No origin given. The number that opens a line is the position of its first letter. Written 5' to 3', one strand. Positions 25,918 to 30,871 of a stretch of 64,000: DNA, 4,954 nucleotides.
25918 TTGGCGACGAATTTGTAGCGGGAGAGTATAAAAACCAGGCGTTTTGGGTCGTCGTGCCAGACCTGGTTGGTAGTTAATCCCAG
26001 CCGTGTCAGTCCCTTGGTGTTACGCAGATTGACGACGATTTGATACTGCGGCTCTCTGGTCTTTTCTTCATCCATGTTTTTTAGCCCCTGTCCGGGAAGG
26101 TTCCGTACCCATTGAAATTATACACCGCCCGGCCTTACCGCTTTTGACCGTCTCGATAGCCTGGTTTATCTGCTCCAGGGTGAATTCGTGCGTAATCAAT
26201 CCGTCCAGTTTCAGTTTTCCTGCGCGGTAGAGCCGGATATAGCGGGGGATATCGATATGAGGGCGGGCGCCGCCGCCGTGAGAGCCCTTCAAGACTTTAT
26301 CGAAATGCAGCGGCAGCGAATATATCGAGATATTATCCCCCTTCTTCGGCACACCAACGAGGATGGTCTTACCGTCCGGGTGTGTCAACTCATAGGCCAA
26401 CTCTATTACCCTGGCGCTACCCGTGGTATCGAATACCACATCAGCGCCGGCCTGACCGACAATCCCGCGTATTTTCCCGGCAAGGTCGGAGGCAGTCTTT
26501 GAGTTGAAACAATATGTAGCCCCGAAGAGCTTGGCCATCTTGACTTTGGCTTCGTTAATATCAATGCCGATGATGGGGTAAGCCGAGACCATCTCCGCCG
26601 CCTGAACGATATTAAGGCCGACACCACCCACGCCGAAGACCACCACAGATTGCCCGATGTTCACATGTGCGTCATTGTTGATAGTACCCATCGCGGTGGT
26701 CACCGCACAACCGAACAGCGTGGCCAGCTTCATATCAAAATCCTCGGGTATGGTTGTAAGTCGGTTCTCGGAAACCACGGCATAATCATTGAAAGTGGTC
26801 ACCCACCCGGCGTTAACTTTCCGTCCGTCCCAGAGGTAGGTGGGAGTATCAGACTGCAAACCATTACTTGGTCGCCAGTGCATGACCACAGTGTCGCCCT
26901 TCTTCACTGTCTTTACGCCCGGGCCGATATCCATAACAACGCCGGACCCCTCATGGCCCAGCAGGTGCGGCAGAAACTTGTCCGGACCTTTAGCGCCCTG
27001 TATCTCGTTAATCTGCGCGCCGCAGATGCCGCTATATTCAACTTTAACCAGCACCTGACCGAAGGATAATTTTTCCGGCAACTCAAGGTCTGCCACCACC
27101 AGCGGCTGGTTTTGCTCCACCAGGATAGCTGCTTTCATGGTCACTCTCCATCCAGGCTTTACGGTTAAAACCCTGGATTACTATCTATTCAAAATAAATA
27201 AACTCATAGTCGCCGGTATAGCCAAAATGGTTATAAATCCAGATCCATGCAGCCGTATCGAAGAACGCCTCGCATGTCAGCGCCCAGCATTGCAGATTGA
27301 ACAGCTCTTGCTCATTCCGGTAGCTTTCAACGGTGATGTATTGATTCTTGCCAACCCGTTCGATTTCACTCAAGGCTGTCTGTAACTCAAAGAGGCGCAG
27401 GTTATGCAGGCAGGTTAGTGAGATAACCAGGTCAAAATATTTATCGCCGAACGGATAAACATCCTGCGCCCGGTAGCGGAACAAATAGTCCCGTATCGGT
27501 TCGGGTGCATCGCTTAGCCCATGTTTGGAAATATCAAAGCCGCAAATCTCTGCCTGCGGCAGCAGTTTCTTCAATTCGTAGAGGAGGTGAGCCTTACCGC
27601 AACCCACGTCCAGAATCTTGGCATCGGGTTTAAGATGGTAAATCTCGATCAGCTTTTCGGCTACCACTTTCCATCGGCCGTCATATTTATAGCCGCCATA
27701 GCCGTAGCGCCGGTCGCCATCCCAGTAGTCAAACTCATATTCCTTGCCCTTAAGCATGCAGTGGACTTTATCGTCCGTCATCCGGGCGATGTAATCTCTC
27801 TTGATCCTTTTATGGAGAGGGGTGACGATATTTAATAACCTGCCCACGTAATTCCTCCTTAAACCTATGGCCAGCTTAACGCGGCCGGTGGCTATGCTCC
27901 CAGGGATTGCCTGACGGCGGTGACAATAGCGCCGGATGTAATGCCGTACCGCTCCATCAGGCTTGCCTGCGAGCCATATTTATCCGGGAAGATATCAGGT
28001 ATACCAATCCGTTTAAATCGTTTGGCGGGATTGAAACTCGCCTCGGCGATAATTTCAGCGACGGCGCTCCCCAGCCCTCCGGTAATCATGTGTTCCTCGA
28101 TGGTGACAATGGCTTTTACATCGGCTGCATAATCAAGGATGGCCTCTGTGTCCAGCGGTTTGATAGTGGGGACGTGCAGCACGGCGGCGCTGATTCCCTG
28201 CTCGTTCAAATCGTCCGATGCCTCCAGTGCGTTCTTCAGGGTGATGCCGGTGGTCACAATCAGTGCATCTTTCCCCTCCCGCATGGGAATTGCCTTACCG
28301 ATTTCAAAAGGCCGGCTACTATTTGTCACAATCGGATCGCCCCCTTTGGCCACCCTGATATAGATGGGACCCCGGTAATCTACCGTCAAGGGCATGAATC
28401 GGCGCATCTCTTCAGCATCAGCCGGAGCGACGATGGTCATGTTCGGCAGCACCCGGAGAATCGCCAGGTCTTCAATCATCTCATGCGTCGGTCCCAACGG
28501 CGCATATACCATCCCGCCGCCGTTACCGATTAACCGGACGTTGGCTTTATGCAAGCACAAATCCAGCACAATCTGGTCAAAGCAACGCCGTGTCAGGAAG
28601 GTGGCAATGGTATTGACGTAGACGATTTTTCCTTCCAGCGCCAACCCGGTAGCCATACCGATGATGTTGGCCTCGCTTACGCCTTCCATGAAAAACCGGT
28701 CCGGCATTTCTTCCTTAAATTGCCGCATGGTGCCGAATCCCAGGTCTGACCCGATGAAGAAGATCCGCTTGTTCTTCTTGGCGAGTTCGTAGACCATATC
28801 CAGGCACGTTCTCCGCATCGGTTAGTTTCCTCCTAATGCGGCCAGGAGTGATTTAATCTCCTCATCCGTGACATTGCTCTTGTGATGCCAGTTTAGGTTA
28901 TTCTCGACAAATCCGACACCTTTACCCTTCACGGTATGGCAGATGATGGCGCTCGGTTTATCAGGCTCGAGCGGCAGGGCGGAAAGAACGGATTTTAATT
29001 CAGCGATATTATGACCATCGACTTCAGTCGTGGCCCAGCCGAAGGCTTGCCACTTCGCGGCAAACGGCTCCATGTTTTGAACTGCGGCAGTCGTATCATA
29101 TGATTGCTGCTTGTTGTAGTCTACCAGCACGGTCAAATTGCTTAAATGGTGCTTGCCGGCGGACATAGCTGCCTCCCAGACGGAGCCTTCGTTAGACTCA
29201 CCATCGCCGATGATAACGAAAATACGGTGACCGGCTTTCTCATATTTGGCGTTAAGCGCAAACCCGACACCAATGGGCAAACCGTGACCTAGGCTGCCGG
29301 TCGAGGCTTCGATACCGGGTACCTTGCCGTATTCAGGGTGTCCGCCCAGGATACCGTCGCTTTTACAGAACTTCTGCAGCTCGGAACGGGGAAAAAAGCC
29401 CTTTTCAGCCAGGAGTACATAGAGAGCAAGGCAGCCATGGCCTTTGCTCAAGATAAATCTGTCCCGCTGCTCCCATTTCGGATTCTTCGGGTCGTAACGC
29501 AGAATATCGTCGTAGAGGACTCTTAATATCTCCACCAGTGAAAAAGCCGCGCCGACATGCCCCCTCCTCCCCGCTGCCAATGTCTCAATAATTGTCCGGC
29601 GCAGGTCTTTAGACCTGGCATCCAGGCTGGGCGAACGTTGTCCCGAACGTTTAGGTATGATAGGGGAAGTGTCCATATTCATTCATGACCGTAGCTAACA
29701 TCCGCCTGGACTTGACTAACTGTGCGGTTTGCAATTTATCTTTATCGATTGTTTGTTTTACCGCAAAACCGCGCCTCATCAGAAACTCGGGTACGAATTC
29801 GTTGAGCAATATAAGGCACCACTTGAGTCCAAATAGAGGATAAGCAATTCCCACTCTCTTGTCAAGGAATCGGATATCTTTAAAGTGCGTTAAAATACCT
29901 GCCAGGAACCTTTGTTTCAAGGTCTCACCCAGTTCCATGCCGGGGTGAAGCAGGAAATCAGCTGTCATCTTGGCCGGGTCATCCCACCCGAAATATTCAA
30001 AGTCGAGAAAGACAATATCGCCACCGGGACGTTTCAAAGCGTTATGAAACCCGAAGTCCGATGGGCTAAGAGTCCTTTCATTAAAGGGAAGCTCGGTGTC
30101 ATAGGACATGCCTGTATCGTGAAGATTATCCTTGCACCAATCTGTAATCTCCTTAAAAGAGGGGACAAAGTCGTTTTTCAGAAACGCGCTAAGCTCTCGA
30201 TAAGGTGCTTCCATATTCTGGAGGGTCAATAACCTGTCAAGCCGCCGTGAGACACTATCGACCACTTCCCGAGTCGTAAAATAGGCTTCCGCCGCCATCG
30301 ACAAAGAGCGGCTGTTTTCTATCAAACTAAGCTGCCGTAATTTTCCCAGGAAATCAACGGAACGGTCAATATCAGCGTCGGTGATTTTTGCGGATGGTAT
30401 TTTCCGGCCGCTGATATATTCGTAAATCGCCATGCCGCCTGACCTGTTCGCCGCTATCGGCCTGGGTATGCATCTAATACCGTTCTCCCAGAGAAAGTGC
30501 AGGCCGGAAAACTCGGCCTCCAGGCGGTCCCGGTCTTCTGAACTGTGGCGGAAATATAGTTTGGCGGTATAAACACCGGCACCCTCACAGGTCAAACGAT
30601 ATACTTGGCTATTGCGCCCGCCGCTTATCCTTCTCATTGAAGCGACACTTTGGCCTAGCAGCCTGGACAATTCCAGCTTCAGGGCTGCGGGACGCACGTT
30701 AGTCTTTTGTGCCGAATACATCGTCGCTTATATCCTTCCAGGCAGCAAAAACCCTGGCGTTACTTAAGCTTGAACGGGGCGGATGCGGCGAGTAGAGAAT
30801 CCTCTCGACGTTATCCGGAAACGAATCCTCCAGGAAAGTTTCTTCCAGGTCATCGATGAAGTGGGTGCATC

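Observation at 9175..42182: Two complementary halves of a tRNA-Arg(CCT) gene lie 33 kb apart, break at the same 3 nt of the anticodon loop, and bracket an intact copy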

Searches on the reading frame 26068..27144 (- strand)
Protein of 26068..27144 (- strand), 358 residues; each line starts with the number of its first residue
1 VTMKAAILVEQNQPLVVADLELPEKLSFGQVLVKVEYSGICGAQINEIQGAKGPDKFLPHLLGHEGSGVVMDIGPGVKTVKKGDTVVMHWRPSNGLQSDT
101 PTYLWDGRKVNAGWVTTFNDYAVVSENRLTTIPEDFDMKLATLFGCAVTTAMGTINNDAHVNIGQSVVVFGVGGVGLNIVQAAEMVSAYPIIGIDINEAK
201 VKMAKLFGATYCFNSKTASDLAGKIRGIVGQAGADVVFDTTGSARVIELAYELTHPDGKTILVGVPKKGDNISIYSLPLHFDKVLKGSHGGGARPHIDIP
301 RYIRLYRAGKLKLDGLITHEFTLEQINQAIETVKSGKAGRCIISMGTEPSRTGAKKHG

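Call 45: search_protein_families(library=pfam, proteins=[window:26068-27144:-], max_evalue=0.00001)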
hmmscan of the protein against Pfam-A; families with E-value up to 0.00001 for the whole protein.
window:26068-27144:- (358 aa): 4 families
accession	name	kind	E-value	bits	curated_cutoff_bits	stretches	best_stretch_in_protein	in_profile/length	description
PF00107.32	ADH_zinc_N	-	1.4e-25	90.1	31.8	1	174-303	1-124/129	Zinc-binding dehydrogenase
PF08240.17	ADH_N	-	3.4e-16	59.8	23.5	1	29-134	3-104/104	Alcohol dehydrogenase GroES-like domain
PF16912.11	Glu_dehyd_C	-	1.5e-09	38.1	34.9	1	165-332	32-200/211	Glucose dehydrogenase C-terminus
PF13602.12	ADH_zinc_N_2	-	1.3e-07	33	27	1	208-338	2-128/134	Zinc-binding dehydrogenase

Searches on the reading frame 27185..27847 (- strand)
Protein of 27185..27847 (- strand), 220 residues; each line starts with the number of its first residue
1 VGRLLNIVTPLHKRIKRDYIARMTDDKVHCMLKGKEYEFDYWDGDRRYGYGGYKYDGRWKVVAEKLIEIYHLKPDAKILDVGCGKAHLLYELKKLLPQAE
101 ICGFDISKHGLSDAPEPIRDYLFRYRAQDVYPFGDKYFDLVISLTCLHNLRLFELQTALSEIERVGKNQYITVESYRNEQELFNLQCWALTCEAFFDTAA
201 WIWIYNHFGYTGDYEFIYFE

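Call 45: search_protein_families(library=pfam, proteins=[window:27185-27847:-], max_evalue=0.00001)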
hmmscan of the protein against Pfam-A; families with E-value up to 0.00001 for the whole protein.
window:27185-27847:- (220 aa): 5 families
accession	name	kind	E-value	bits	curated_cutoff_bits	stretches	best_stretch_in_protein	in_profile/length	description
PF13847.12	Methyltransf_31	-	2.4e-15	56.9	27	1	73-189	2-120/145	Methyltransferase domain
PF13649.12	Methyltransf_25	-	1.1e-12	48.9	27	1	78-167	1-94/97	Methyltransferase domain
PF08241.18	Methyltransf_11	-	1.9e-12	48.1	21.2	1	79-168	1-89/95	Methyltransferase domain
PF08242.18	Methyltransf_12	-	4.1e-10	40.7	30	1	79-165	1-91/98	Methyltransferase domain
PF13489.12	Methyltransf_23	-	7.8e-07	29.4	27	1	72-210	20-159/164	Methyltransferase domain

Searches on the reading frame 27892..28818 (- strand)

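Call 45: search_protein_families(library=pfam, proteins=[window:27892-28818:-], max_evalue=0.00001)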
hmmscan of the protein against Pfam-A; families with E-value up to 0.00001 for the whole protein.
window:27892-28818:- (308 aa): 3 families
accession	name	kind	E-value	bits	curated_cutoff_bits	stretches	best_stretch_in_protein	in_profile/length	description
PF02780.25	Transketolase_C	-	3.2e-30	105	25.9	1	174-297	1-123/124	Transketolase, C-terminal domain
PF02779.29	Transket_pyr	-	1.9e-29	102.9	27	1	5-158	9-169/174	Transketolase, pyrimidine binding domain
PF17147.9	PFOR_II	-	4.8e-08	33.7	27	1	184-267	2-88/102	Pyruvate:ferredoxin oxidoreductase core domain II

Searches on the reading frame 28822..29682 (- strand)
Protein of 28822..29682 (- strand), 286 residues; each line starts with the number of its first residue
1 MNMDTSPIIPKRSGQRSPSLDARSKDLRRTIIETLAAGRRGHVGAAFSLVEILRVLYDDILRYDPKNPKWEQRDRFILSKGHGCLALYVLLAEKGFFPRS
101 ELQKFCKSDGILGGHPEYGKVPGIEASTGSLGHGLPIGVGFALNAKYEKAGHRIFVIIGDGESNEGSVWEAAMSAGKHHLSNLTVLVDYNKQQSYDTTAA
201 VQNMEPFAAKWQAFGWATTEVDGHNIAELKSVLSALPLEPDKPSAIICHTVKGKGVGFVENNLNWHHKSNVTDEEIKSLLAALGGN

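Call 45: search_protein_families(library=pfam, proteins=[window:28822-29682:-], max_evalue=0.00001)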
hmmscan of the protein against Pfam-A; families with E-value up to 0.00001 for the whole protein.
window:28822-29682:- (286 aa): 3 families
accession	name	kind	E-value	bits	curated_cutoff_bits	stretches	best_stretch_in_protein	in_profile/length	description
PF00456.26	Transketolase_N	-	5.6e-51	173.9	22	1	28-284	10-276/334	Transketolase, thiamine diphosphate binding domain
PF13292.11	DXP_synthase_N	-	1.4e-08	34.8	21.2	1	19-201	17-182/274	1-deoxy-D-xylulose-5-phosphate synthase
PF00676.26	E1_dh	-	1.3e-06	28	22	1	127-229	99-200/300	Dehydrogenase E1 component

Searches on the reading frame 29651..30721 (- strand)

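Call 45: search_protein_families(library=pfam, proteins=[window:29651-30721:-], max_evalue=0.00001)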
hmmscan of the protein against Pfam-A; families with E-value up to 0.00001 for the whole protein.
window:29651-30721:- (356 aa): 1 family
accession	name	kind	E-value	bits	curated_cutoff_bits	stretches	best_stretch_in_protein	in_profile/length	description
PF01636.29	APH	-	5e-09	36.7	23.2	1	29-275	2-228/239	Phosphotransferase enzyme family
